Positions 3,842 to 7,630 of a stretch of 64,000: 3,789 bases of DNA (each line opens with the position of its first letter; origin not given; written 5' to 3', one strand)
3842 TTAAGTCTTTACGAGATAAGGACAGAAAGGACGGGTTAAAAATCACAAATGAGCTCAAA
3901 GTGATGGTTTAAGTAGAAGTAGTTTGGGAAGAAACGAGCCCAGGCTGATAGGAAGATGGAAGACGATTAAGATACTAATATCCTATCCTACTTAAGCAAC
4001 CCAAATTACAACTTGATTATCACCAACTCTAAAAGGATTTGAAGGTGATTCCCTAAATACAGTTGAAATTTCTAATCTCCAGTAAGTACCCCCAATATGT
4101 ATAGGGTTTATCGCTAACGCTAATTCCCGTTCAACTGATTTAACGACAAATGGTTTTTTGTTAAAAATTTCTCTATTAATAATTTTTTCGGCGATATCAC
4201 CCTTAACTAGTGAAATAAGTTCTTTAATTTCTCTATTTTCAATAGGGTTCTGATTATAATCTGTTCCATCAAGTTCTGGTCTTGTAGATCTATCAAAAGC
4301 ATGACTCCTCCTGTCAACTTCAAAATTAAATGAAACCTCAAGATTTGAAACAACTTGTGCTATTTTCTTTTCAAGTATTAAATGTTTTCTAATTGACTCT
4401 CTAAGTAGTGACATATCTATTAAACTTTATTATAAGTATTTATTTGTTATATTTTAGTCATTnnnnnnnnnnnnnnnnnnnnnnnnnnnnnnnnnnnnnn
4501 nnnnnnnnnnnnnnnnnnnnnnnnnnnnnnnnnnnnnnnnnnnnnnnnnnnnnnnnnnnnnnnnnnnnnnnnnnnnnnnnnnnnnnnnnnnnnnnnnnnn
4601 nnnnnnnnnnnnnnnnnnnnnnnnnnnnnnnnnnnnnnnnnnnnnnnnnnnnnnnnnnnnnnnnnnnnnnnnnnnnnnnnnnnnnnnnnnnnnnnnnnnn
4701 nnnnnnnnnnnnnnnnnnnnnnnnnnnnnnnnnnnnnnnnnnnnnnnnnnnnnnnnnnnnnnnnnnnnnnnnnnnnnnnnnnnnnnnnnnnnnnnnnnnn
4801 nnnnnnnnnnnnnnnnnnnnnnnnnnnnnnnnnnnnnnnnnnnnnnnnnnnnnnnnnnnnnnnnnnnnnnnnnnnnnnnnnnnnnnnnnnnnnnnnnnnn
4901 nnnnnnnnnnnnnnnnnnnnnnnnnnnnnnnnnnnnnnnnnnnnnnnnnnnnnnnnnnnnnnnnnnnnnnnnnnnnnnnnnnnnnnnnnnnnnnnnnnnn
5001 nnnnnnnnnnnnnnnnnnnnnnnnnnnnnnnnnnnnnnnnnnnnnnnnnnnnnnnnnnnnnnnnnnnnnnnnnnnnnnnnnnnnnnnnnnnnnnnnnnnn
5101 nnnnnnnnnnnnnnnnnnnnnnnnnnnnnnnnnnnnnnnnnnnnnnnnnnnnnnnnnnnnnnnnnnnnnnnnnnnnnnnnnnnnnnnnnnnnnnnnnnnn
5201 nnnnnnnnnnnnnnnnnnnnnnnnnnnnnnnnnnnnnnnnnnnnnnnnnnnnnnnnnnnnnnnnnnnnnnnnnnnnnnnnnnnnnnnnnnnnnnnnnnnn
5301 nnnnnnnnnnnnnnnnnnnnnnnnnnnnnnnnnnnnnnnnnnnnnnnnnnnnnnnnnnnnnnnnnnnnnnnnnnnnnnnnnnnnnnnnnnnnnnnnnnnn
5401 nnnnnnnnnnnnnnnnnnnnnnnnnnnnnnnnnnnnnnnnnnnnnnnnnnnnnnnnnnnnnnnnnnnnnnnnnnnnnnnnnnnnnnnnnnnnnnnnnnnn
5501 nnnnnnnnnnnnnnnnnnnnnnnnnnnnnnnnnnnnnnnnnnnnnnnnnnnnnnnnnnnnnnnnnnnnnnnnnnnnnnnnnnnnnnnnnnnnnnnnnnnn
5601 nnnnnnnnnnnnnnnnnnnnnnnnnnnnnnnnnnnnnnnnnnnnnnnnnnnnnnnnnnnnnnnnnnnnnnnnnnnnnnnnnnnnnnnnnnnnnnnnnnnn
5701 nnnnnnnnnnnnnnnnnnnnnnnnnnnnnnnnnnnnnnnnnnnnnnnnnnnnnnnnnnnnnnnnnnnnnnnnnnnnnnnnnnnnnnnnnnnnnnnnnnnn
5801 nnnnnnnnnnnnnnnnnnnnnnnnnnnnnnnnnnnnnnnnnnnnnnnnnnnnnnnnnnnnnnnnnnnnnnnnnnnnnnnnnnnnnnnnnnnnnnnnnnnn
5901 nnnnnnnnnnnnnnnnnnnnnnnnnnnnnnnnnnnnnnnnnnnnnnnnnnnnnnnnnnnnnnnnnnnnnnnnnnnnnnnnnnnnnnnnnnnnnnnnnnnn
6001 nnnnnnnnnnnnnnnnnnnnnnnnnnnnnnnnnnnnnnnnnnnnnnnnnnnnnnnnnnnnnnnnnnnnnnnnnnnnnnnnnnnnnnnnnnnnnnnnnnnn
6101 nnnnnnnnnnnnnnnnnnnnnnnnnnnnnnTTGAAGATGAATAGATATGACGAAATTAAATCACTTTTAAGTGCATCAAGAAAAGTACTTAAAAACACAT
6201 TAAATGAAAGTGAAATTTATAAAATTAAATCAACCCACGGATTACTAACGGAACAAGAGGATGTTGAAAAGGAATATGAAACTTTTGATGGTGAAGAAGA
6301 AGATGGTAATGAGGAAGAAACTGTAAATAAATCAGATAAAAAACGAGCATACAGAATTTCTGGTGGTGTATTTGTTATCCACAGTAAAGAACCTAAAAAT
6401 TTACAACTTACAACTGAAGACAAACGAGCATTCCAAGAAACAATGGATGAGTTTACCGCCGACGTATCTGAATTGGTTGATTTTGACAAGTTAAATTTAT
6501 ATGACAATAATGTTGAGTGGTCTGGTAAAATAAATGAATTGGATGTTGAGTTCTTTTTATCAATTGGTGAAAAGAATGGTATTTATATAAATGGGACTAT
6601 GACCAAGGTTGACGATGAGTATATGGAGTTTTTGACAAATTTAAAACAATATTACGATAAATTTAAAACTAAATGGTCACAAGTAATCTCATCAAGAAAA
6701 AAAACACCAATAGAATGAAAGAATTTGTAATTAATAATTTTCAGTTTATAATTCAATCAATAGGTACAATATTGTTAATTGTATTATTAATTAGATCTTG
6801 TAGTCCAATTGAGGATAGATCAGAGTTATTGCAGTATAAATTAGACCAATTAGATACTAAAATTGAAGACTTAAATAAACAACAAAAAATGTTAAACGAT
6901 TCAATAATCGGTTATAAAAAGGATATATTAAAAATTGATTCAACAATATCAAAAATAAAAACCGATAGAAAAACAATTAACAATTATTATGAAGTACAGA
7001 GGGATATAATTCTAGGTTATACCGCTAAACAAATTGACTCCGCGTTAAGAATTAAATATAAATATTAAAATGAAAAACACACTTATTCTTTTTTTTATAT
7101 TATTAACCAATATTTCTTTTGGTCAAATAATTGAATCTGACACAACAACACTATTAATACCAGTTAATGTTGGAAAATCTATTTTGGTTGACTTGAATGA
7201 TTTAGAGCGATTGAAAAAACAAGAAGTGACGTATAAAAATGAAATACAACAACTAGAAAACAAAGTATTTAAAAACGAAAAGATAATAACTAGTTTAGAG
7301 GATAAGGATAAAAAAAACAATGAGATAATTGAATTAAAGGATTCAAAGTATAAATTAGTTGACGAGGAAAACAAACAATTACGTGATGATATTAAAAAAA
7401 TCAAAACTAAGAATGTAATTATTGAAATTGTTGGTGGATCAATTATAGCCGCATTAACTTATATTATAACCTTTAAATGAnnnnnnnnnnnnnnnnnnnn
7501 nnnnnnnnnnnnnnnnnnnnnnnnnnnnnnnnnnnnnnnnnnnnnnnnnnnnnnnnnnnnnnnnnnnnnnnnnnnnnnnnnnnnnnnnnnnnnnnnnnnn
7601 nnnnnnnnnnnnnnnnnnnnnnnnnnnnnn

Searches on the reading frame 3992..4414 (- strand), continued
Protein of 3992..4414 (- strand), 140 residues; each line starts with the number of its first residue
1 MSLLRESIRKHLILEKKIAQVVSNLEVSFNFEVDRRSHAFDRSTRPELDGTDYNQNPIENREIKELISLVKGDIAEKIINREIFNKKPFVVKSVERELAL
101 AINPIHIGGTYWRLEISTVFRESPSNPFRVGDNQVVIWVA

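Call 92: fold_search(model_id=the predicted structure, library=viral)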
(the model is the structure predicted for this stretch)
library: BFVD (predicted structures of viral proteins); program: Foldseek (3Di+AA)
matches with E <= 10: 521; with E <= 0.001: 8
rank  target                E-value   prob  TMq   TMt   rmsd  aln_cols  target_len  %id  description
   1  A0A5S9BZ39            3.3e-06  1.00  0.59  0.58   3.3       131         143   17  Uncharacterized protein [Tenacibaculum phage PTm1]
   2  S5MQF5                1.6e-05  1.00  0.51  0.14  14.0       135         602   17  Uncharacterized protein [Sinorhizobium phage phiM12]
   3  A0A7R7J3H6            5.7e-05  1.00  0.47  0.26   2.1        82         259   10  (no name in the UniProt tables at hand)
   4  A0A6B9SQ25            1.6e-04  1.00  0.41  0.41  16.2       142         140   15  Site-specific RNA endonuclease [Escherichia phage Ec_Makalu_003]
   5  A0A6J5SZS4            1.8e-04  1.00  0.46  0.13   4.5       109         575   17  RNA polymerase sigma-70 like domain [uncultured Caudovirales phage]
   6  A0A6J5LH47            2.3e-04  1.00  0.53  0.23   8.8       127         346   12  Polymerase, nucleotidyl transferase domain containing protein [uncultured Caudovirales phage]
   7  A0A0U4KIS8            3.0e-04  1.00  0.36  0.31  17.4       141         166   13  (no name in the UniProt tables at hand)
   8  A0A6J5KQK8            3.2e-04  1.00  0.55  0.18   7.1       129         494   16  Uncharacterized protein [uncultured Caudovirales phage]
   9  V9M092                3.2e-03  1.00  0.46  0.50   4.9       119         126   11  Uncharacterized protein [Vibrio phage VH7D]
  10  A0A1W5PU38            4.2e-03  0.97  0.43  0.45  11.7       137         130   13  (no name in the UniProt tables at hand)
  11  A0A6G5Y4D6            4.5e-03  0.98  0.41  0.43  14.7       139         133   16  (no name in the UniProt tables at hand)
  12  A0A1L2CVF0            4.8e-03  0.92  0.34  0.30  13.8       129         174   16  Uncharacterized protein [Pectobacterium phage vB_PcaM_CBB]
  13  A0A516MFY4            1.3e-02  0.63  0.25  0.25  10.6       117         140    8  (no name in the UniProt tables at hand)
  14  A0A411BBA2            1.5e-02  0.85  0.37  0.31  17.8       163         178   13  (no name in the UniProt tables at hand)
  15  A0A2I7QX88            1.6e-02  0.95  0.44  0.42   8.4       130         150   13  (no name in the UniProt tables at hand)
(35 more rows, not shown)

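Call 98: search_dna_similar(query=window:3992-4414:-, collection=phages, mode=protein, max_evalue=1, max_rows=20)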
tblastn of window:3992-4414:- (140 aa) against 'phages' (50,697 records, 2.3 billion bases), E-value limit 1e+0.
Records with a match: 3; places in all: 3; records where one place covers at least 80% of the query: 1.
Best place of each record, by identity: <60% 3.
By first word of the organism name: Bacillus 2; uncultured 1.
By host as written in the record: Bacillus megaterium 2; - 1.
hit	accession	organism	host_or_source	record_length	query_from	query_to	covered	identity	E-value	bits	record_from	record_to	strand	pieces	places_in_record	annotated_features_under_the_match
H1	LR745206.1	uncultured phage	metagenomic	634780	1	136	97%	40.4%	4e-25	104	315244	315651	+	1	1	record has no annotation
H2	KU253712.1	Bacillus phage Eldridge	Bacillus megaterium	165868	15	82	49%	31.9%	1e-1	37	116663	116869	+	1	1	metallophosphatase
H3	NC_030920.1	Bacillus phage Eldridge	Bacillus megaterium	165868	15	82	49%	31.9%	1e-1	37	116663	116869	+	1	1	exonuclease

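Call 99: get_annotated_region(hit=H1, flank=2500)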
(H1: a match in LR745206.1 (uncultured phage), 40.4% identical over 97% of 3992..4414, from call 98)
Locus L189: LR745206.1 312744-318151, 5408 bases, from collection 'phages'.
description: uncultured phage genome assembly, chromosome: 1.
organism: uncultured phage (NCBI taxid 278008)
taxonomy: Viruses; environmental samples
host: -; source: metagenomic; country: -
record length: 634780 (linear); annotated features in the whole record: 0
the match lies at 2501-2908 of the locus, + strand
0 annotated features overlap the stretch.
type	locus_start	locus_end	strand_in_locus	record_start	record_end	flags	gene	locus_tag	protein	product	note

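Call 106: search_protein_families(library=pfam, proteins=[L189:2975-4066:-, L189:1503-2309:+, L189:4116-4505:-, L189:4536-5234:-], max_evalue=0.001)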
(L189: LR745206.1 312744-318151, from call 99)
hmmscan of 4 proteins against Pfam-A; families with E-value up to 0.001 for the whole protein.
L189:2975-4066:- (363 aa): 2 families
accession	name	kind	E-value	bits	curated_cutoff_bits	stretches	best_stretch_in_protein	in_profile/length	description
PF00575.29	S1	-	4e-22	78.8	22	2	297-361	3-72/74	S1 RNA binding domain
PF23459.1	S1_RRP5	-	2e-11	44.7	27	1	296-360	1-70/72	RRP5 S1 domain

L189:1503-2309:+ (268 aa): 1 family
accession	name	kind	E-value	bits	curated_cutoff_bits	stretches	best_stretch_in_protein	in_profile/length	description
PF04389.22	Peptidase_M28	-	2.8e-07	30.9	21.3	1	87-184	16-121/193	Peptidase family M28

L189:4116-4505:- (129 aa): 1 family
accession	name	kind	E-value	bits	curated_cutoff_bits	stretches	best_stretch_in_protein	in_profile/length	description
PF02151.25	UVR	-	6.7e-05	22.9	21.5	1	92-122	2-32/36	UvrB/uvrC motif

L189:4536-5234:- (232 aa): 0 families

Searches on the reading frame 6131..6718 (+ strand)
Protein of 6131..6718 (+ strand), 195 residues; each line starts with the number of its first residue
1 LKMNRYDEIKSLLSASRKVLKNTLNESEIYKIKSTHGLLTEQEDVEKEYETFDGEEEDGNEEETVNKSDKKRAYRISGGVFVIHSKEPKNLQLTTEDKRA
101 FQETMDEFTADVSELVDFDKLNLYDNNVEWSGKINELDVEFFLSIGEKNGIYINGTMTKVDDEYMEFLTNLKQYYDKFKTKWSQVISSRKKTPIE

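Call 11: search_protein_families(library=pfam, proteins=[window:6131-6718:+], max_evalue=0.01)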
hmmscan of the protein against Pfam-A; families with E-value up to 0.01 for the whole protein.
window:6131-6718:+ (195 aa): 0 families

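Call 53: search_protein_families(library=phrogs, proteins=[window:6131-6718:+], max_evalue=0.01)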
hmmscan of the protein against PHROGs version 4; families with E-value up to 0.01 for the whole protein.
window:6131-6718:+ (195 aa): 1 family
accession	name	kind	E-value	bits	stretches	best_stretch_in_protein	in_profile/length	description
phrog_433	-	unknown function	0.0092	17.3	0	8-43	29-64/75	-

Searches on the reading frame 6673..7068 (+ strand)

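Call 11: search_protein_families(library=pfam, proteins=[window:6673-7068:+], max_evalue=0.01)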
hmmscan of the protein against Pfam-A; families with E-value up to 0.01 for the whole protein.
window:6673-7068:+ (131 aa): 1 family
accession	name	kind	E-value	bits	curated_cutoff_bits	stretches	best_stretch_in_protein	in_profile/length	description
PF07889.17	DUF1664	-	0.0069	16.9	34.6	0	50-98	54-109/124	Protein of unknown function (DUF1664)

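Call 53: search_protein_families(library=phrogs, proteins=[window:6673-7068:+], max_evalue=0.01)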
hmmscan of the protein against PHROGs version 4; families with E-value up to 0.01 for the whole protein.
window:6673-7068:+ (131 aa): 0 families

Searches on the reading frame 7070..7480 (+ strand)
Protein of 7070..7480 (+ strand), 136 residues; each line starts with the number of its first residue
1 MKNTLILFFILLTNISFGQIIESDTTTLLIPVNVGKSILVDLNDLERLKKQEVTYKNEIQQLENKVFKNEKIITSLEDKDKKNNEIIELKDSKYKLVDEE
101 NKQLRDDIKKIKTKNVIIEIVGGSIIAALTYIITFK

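Call 11: search_protein_families(library=pfam, proteins=[window:7070-7480:+], max_evalue=0.01)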
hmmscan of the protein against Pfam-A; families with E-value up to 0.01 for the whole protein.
window:7070-7480:+ (136 aa): 1 family
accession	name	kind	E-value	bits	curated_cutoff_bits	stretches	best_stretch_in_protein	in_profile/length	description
PF14739.11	DUF4472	-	0.0052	17.8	26.6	1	39-114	12-85/107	Domain of unknown function (DUF4472)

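Call 53: search_protein_families(library=phrogs, proteins=[window:7070-7480:+], max_evalue=0.01)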
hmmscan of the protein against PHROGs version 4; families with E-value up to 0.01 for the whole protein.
window:7070-7480:+ (136 aa): 0 families
